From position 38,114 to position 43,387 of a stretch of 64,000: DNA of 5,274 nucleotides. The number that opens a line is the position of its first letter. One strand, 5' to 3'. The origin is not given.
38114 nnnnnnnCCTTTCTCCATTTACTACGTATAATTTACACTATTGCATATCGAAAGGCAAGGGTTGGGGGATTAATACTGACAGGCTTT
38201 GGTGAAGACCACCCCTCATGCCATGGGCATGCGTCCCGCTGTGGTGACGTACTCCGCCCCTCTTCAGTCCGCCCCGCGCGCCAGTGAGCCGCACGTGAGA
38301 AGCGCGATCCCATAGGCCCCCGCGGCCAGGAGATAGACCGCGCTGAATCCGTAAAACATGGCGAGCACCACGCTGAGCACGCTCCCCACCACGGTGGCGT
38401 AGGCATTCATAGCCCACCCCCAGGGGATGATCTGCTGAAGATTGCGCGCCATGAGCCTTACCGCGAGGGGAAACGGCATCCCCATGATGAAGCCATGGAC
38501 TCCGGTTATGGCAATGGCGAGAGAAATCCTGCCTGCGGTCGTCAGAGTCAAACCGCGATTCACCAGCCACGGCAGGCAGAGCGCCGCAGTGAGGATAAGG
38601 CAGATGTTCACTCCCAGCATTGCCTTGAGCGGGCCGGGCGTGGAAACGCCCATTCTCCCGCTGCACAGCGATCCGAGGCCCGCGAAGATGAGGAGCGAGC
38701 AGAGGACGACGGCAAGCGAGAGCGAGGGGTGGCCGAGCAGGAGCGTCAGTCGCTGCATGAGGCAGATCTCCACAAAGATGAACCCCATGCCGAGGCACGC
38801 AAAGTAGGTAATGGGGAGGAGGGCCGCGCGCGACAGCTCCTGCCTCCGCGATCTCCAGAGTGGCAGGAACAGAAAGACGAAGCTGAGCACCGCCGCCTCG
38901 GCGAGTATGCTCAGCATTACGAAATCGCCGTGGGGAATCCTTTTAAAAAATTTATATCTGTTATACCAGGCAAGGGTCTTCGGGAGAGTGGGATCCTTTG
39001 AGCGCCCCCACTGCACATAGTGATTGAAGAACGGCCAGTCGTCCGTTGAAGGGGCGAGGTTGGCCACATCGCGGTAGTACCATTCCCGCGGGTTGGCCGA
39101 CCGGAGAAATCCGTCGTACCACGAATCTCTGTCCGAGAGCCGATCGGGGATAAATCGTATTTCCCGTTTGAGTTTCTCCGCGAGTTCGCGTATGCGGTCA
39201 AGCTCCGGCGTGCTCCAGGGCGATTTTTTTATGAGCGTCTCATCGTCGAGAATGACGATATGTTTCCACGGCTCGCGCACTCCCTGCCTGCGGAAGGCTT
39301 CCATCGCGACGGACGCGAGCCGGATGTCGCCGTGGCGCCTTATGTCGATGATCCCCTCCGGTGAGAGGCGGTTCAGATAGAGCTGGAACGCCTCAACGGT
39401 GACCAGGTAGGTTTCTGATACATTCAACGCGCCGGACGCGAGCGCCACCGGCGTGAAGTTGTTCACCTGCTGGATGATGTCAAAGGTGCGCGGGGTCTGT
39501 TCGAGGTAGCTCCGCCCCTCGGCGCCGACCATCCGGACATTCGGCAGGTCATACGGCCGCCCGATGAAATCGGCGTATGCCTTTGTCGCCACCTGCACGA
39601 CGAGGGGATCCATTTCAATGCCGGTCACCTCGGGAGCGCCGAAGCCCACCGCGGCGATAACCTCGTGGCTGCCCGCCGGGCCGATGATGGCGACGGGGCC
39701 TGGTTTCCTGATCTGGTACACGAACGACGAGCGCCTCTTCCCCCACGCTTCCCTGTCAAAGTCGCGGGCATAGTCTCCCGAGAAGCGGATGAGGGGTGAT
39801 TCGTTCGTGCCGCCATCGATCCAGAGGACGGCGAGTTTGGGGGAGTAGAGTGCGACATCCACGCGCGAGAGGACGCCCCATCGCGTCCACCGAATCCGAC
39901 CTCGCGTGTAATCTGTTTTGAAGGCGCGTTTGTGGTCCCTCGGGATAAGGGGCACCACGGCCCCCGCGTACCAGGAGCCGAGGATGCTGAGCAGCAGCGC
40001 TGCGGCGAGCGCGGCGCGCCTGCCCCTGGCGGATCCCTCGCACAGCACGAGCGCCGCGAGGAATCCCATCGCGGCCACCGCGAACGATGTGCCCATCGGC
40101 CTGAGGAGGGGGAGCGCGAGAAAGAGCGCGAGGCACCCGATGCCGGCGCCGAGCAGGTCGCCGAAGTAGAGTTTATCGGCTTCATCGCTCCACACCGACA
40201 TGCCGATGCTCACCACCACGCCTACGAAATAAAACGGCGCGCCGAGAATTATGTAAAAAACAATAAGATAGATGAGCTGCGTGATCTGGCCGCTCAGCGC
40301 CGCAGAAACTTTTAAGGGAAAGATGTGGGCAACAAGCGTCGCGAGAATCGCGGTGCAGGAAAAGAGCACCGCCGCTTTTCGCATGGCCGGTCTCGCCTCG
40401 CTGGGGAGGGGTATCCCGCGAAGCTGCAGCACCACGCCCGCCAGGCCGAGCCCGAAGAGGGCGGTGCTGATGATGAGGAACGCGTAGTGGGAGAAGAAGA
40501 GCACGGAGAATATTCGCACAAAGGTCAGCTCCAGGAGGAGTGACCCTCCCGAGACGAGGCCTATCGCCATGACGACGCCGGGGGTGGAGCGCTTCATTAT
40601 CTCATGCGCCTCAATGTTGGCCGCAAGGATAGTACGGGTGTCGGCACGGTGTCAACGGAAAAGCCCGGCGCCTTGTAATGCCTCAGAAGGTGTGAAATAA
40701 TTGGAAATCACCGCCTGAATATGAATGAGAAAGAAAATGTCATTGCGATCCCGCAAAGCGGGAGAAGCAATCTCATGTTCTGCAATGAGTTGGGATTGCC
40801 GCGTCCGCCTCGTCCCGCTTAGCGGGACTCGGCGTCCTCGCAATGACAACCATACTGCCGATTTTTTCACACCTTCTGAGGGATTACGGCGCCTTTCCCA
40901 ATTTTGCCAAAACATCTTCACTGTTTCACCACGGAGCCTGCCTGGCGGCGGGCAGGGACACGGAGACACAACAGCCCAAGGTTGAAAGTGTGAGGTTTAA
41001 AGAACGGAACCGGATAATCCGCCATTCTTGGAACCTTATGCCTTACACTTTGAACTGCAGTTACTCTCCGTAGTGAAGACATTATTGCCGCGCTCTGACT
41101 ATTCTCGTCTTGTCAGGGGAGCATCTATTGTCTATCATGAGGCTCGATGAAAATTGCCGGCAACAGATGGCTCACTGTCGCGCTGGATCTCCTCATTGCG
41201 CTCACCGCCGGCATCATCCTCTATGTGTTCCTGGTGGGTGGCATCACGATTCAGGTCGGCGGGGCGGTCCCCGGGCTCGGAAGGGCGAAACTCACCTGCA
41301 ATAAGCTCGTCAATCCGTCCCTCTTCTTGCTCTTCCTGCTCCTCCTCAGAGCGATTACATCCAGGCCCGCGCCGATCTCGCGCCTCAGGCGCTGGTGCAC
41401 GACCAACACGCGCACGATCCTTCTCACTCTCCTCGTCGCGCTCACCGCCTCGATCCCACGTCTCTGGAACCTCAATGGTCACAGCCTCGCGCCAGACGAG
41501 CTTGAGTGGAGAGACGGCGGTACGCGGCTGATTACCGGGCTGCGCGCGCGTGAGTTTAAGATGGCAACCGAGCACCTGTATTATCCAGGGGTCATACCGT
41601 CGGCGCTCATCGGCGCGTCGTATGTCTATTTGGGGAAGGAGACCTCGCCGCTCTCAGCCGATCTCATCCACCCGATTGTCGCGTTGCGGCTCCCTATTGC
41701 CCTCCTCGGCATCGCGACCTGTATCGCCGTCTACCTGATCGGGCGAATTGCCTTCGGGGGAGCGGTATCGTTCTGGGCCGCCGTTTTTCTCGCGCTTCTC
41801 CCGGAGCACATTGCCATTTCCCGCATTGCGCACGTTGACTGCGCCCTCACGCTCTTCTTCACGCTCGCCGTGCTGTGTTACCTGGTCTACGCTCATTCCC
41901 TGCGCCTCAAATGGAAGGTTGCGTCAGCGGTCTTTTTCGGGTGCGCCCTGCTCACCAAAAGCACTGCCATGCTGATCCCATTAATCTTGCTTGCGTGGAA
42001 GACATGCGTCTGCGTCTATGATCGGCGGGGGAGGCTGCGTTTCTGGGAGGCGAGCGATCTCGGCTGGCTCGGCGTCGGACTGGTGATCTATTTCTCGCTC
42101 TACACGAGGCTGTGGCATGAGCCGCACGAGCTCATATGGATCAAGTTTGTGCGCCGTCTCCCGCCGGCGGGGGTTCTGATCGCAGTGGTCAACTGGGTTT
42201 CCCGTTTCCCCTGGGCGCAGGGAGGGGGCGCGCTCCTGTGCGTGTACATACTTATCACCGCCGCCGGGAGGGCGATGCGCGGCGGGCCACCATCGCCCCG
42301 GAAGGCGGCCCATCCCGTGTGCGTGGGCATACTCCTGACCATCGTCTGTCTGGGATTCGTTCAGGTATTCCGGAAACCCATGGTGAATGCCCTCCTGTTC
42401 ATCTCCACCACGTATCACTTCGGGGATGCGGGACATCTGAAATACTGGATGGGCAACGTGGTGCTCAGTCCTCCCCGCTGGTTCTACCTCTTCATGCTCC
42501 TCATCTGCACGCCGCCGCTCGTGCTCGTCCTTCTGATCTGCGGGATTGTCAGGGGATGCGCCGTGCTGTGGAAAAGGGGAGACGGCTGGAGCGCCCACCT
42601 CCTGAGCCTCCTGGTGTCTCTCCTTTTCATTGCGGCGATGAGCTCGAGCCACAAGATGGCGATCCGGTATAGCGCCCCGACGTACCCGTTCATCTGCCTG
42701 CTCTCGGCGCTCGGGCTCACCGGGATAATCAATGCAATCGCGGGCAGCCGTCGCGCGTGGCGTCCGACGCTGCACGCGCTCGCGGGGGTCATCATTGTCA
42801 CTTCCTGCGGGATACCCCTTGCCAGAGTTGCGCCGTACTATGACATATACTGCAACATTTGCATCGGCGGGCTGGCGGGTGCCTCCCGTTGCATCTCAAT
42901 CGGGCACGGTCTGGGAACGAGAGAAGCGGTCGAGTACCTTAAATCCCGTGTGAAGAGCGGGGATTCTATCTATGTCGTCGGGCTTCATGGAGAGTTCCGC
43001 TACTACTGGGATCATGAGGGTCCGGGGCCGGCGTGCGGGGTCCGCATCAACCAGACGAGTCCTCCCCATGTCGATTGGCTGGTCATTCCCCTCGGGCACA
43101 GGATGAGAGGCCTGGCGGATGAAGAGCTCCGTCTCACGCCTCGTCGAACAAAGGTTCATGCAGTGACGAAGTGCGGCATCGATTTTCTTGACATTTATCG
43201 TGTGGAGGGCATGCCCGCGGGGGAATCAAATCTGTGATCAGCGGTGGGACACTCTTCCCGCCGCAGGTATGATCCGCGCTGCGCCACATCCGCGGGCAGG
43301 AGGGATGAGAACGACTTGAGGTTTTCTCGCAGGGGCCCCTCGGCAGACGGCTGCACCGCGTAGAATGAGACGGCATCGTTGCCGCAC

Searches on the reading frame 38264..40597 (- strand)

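Call 80: search_protein_families(library=pfam, proteins=[window:38264-40597:-], max_evalue=0.01)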
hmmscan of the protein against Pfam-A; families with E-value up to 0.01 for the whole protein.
window:38264-40597:- (777 aa): 1 family
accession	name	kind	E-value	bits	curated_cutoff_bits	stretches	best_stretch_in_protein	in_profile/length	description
PF01564.23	Spermine_synth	-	0.0039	17.2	22.9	1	323-417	44-128/186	Spermine/spermidine synthase domain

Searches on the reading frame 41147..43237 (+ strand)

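Call 80: search_protein_families(library=pfam, proteins=[window:41147-43237:+], max_evalue=0.01)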
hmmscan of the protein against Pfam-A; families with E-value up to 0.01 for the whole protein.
window:41147-43237:+ (696 aa): 2 families
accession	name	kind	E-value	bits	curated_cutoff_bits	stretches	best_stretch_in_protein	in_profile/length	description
PF13231.12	PMT_2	-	3.6e-12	47.2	26.1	1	177-292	21-132/160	Dolichyl-phosphate-mannose-protein mannosyltransferase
PF02366.24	PMT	-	1e-10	42.1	22.7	1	175-306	80-224/245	Dolichyl-phosphate-mannose-protein mannosyltransferase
